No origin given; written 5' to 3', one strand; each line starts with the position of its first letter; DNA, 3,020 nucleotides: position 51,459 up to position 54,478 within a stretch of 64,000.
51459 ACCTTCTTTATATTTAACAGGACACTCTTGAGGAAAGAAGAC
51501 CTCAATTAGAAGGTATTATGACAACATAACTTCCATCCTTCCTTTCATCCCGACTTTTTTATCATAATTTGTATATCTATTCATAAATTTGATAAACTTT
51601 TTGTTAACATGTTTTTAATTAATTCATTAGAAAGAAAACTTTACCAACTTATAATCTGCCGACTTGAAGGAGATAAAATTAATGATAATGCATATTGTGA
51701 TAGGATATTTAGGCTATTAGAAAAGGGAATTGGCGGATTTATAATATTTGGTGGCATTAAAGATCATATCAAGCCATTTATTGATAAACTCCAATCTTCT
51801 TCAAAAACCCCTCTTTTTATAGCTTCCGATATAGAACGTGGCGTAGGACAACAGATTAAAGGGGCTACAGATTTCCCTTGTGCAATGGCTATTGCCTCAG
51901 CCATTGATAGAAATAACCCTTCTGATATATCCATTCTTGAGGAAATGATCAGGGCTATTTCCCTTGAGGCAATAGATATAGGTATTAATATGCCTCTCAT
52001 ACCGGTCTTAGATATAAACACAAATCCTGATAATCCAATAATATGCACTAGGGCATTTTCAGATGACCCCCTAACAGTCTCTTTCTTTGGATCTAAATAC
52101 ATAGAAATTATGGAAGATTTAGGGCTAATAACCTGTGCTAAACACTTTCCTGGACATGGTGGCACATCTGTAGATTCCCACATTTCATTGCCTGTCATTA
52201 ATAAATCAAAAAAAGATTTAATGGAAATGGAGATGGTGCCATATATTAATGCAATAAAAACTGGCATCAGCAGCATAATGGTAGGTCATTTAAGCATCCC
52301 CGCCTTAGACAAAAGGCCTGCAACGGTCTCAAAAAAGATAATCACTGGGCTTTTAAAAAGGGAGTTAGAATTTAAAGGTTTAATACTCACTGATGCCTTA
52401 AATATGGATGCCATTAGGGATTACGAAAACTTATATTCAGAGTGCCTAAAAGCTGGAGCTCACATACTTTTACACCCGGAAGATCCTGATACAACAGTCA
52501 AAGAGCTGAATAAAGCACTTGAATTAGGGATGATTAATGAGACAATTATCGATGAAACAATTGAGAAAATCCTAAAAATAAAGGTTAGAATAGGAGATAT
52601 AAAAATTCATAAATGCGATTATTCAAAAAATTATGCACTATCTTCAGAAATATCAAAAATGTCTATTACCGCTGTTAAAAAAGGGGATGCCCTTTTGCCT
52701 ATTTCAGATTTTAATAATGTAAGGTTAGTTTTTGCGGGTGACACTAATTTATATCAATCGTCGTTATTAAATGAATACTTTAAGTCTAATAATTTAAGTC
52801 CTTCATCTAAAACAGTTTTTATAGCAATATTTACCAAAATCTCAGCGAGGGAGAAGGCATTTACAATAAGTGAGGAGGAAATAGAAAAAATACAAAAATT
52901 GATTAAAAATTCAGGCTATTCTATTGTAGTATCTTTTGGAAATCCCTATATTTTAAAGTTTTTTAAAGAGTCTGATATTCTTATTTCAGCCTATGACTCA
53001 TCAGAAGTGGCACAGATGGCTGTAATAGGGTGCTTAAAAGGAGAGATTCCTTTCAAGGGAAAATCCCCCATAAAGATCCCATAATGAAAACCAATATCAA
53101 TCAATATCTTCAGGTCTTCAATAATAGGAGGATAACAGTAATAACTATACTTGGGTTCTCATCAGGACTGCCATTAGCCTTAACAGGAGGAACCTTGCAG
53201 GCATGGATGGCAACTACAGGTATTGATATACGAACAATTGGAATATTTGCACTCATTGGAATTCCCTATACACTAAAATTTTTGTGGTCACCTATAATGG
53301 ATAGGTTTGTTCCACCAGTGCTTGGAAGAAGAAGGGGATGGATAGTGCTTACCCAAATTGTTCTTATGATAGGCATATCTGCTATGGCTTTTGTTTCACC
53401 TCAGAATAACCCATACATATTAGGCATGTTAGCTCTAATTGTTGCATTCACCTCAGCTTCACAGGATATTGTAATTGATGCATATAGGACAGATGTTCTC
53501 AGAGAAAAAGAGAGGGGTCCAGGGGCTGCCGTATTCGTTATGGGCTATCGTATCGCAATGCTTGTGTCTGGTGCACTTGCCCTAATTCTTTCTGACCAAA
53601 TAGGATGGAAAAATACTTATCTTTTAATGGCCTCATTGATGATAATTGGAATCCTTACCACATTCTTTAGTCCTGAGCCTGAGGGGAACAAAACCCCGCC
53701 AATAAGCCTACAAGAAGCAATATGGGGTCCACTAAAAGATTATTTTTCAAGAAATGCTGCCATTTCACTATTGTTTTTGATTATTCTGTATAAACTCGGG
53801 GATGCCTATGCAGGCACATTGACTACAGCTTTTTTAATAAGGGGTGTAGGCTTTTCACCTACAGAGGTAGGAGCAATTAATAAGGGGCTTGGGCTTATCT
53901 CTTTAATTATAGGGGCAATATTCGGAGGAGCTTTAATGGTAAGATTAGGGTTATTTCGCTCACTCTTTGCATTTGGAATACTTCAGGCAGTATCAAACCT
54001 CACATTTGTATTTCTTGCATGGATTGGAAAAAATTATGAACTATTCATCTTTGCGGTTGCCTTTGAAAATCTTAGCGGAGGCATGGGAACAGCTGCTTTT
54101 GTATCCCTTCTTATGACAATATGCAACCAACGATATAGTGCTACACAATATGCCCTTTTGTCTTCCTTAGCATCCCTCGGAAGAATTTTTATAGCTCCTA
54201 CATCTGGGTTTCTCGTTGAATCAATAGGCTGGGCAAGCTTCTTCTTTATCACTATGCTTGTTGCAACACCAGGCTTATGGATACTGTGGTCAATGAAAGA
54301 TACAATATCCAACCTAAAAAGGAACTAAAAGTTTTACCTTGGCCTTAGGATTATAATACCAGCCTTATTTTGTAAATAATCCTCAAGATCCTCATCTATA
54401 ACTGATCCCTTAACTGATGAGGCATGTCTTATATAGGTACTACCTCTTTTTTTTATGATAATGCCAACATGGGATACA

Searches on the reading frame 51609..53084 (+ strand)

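Call 6: search_protein_families(library=ncbifam, proteins=[window:51609-53084:+], max_evalue=0.01)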
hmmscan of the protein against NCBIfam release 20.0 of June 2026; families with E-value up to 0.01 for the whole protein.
window:51609-53084:+ (491 aa): 8 families
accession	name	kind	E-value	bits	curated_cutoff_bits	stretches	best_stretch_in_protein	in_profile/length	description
NF003740.0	PRK05337.1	equivalog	3e-46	158.1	207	1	36-320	22-310/340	beta-N-acetylhexosaminidase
NF052329.1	XyloArabinsidase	equivalog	3e-19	68.6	1050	1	85-332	107-348/750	beta-xylosidase/alpha-l-arabinosidase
NF052331.1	Bet13-16Glucosase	equivalog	8.7e-19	67.1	1330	1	63-330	71-335/750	exo-beta-d-1,3/1,6-glucosidase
NF011678.0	PRK15098.1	equivalog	2.3e-17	62.7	666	1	31-329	66-357/765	beta-glucosidase BglX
NF041776.1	xylosidase_Xyl3A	equivalog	3e-12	45.4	1250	1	173-366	164-370/846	xylan 1,4-beta-xylosidase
NF041579.1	betaxyl_Flavo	equivalog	3.8e-12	45.2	1350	1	80-365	76-377/716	beta-xylosidase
NF052330.1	BetGlucosiCelf0468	equivalog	1.1e-08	33.9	1300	1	83-336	51-288/817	beta-d-glucosidase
NF041610.1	alph_arabinopyran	equivalog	1e-06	27.3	1300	1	85-374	57-327/738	exo-alpha-(1->6)-L-arabinopyranosidase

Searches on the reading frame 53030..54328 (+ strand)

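Call 6: search_protein_families(library=ncbifam, proteins=[window:53030-54328:+], max_evalue=0.01)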
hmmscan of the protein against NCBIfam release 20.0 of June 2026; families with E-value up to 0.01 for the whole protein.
window:53030-54328:+ (432 aa): 8 families
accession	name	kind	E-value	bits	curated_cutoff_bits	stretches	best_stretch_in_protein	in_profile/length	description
NF008867.0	PRK11902.1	equivalog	1.9e-181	603.6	656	1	22-430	2-411/419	muropeptide transporter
NF008238.0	PRK11010.1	equivalog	5.4e-167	556.5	756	1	24-428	3-408/492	muropeptide MFS transporter AmpG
TIGR00901.2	2A0125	subfamily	2.3e-150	500.9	350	1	31-420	2-416/417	AmpG family muropeptide MFS transporter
TIGR02718.1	sider_RhtX_FptX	subfamily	7.1e-46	156.9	356.15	1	35-415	3-383/390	RhtX/FptX family siderophore transporter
TIGR00880.1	2_A_01_02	superfamily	1.2e-10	41.6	131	1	83-215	11-138/141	multidrug resistance protein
TIGR00895.1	2A0115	subfamily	6e-05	22.1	418.55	1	28-217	12-195/398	aromatic acid/H+ symport family MFS transporter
TIGR00893.1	2A0114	subfamily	0.001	18.1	395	1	23-213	205-397/399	D-galactonate transporter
TIGR00900.1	2A0121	subfamily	0.0011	18.4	319.6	1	109-400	74-364/364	H+ Antiporter protein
